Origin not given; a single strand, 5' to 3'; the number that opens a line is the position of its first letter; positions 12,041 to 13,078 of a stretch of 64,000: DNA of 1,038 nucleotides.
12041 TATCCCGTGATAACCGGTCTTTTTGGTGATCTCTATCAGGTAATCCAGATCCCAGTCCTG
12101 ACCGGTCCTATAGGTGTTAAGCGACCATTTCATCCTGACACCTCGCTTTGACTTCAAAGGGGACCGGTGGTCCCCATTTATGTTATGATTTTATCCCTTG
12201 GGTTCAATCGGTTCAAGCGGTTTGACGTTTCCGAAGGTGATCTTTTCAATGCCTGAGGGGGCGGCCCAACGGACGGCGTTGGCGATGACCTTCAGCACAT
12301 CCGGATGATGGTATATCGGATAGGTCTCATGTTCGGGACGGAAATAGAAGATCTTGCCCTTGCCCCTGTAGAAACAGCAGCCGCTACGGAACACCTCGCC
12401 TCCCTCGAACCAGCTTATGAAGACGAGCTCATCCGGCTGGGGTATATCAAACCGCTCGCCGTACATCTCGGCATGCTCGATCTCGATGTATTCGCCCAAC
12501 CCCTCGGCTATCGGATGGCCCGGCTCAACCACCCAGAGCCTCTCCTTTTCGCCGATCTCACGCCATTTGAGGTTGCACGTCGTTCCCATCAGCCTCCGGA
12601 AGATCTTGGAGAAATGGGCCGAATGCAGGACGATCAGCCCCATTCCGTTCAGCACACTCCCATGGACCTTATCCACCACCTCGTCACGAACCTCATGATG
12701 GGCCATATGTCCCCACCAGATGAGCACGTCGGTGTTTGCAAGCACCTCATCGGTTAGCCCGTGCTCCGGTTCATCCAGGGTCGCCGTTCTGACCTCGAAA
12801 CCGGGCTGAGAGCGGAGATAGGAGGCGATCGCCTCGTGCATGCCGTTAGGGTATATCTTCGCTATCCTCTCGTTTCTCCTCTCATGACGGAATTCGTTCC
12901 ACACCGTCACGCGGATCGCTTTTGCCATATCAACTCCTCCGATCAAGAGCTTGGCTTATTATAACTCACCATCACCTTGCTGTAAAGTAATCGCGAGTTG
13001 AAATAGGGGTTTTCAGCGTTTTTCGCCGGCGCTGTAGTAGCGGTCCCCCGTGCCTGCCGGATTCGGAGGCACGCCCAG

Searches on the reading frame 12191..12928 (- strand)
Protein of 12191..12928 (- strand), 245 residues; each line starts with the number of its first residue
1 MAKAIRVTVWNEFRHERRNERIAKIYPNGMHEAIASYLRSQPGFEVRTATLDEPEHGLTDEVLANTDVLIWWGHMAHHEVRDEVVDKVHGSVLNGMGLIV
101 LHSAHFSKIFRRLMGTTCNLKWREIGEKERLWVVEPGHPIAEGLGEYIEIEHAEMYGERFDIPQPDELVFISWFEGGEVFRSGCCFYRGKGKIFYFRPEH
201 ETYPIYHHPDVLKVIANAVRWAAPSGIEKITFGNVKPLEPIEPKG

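Call 74: find_encoding_contigs(protein=window:12191-12928:-, flank=2500, max_places=10)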
Protein window:12191-12928:- (245 aa): 10 contigs read that carry it; 4 places shown.
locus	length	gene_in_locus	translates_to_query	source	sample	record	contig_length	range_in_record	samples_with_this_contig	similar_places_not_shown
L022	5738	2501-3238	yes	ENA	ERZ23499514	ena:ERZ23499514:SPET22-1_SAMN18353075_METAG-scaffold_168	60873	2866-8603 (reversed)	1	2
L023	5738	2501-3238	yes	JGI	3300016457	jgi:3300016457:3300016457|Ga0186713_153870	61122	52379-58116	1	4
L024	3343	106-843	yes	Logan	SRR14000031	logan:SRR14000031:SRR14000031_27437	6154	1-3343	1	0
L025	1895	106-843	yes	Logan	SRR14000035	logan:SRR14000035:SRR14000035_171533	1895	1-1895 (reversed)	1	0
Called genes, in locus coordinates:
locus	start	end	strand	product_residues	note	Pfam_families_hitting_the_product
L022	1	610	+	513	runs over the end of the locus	PF00370:FGGY_N, PF02782:FGGY_C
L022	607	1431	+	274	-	PF00702:Hydrolase, PF08282:Hydrolase_3, PF12710:HAD (faint), PF05116:S6PP (weak)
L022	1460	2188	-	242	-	PF06452:CBM9_1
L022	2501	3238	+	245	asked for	PF06283:ThuA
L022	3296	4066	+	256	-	PF01261:AP_endonuc_2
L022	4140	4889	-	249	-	-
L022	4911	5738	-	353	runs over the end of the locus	PF03739:LptF_LptG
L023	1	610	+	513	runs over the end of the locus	PF00370:FGGY_N, PF02782:FGGY_C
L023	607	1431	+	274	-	PF00702:Hydrolase, PF08282:Hydrolase_3, PF12710:HAD (faint), PF05116:S6PP (weak)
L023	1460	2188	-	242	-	PF06452:CBM9_1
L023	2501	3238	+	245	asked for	PF06283:ThuA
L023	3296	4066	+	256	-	PF01261:AP_endonuc_2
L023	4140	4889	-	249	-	-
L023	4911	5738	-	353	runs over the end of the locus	PF03739:LptF_LptG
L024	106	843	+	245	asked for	PF06283:ThuA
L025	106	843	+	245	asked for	PF06283:ThuA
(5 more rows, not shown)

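Call 89: list_cluster_members(proteins=[window:12191-12928:-])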
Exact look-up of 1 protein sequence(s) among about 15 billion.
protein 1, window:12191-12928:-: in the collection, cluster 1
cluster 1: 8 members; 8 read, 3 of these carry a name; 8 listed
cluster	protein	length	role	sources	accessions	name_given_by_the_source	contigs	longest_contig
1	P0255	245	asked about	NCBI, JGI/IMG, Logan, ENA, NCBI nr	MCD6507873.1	ThuA domain-containing protein [Candidatus Poribacteria bacterium]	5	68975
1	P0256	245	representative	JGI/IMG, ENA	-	-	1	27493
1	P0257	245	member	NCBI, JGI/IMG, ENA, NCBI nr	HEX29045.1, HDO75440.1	TPA: trehalose utilization protein ThuA [Candidatus Poribacteria bacterium] | trehalose utilization protein ThuA [Candidatus Poribacteria bacterium]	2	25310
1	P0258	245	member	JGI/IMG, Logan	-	trehalose utilization protein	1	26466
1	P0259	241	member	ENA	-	-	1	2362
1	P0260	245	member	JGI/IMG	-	-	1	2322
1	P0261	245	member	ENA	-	-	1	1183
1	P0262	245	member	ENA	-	-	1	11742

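Call 90: find_encoding_contigs(protein=P0256, flank=2500, max_places=3)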
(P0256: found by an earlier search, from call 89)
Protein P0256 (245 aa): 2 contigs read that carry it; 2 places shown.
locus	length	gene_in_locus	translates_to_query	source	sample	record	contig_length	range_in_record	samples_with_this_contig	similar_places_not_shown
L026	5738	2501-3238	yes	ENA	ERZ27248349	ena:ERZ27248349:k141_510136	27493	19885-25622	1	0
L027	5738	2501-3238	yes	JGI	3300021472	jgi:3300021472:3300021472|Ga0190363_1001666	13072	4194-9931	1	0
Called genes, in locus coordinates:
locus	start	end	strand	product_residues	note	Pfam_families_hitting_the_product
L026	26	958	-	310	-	PF20244:DUF6599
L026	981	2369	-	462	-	PF00884:Sulfatase, PF01663:Phosphodiest (faint), PF16347:SGSH_C, PF14707:Sulfatase_C (weak)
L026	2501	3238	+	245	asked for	PF06283:ThuA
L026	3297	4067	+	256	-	PF01261:AP_endonuc_2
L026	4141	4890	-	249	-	-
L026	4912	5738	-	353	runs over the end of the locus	PF03739:LptF_LptG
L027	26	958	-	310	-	PF20244:DUF6599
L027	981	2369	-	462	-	PF00884:Sulfatase, PF01663:Phosphodiest (faint), PF16347:SGSH_C, PF14707:Sulfatase_C (weak)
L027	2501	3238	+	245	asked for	PF06283:ThuA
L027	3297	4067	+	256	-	PF01261:AP_endonuc_2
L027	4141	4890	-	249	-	-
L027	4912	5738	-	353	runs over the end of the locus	PF03739:LptF_LptG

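Call 92: find_encoding_contigs(protein=P0257, flank=2500, max_places=3)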
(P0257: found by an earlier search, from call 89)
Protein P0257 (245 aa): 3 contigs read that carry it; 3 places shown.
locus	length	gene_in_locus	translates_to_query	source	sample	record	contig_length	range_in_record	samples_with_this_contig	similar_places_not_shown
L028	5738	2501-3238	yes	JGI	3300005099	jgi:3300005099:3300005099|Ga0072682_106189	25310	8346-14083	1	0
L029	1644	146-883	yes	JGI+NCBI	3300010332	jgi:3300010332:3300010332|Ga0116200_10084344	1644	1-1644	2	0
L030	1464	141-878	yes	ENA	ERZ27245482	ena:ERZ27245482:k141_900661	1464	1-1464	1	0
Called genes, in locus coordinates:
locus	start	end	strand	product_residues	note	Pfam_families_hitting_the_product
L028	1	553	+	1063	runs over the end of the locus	PF22680:Glyco_hydro_123_N_2 (weak), PF13320:GH123_cat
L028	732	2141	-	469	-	PF13546:DDE_5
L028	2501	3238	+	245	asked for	PF06283:ThuA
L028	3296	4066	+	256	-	PF01261:AP_endonuc_2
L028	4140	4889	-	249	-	-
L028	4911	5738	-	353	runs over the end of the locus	PF03739:LptF_LptG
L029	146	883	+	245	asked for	PF06283:ThuA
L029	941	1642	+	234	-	?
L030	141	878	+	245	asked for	PF06283:ThuA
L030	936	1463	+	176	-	?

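Call 93: find_encoding_contigs(protein=P0258, flank=2500, max_places=3)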
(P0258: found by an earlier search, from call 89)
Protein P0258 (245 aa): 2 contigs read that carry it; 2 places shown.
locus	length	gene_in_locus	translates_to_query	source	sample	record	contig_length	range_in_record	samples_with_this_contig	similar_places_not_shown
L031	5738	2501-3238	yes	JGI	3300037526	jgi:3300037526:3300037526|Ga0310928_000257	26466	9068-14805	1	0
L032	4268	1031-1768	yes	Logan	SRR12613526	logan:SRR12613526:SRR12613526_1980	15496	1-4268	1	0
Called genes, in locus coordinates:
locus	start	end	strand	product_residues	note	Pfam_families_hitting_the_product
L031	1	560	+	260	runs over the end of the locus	-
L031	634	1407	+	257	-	-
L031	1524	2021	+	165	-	PF01909:NTP_transf_2, PF18765:Polbeta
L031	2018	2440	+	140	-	PF05168:HEPN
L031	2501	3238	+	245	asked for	PF06283:ThuA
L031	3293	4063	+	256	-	PF01261:AP_endonuc_2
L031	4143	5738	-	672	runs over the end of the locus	PF07638:Sigma70_ECF (weak), PF04542:Sigma70_r2, PF08281:Sigma70_r4_2, PF04545:Sigma70_r4 (weak), PF03136:Pup_ligase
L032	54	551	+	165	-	PF01909:NTP_transf_2, PF18765:Polbeta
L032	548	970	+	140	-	PF05168:HEPN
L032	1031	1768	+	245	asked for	PF06283:ThuA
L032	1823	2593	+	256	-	PF01261:AP_endonuc_2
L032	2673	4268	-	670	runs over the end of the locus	PF07638:Sigma70_ECF (weak), PF04542:Sigma70_r2, PF04545:Sigma70_r4 (weak), PF08281:Sigma70_r4_2, PF03136:Pup_ligase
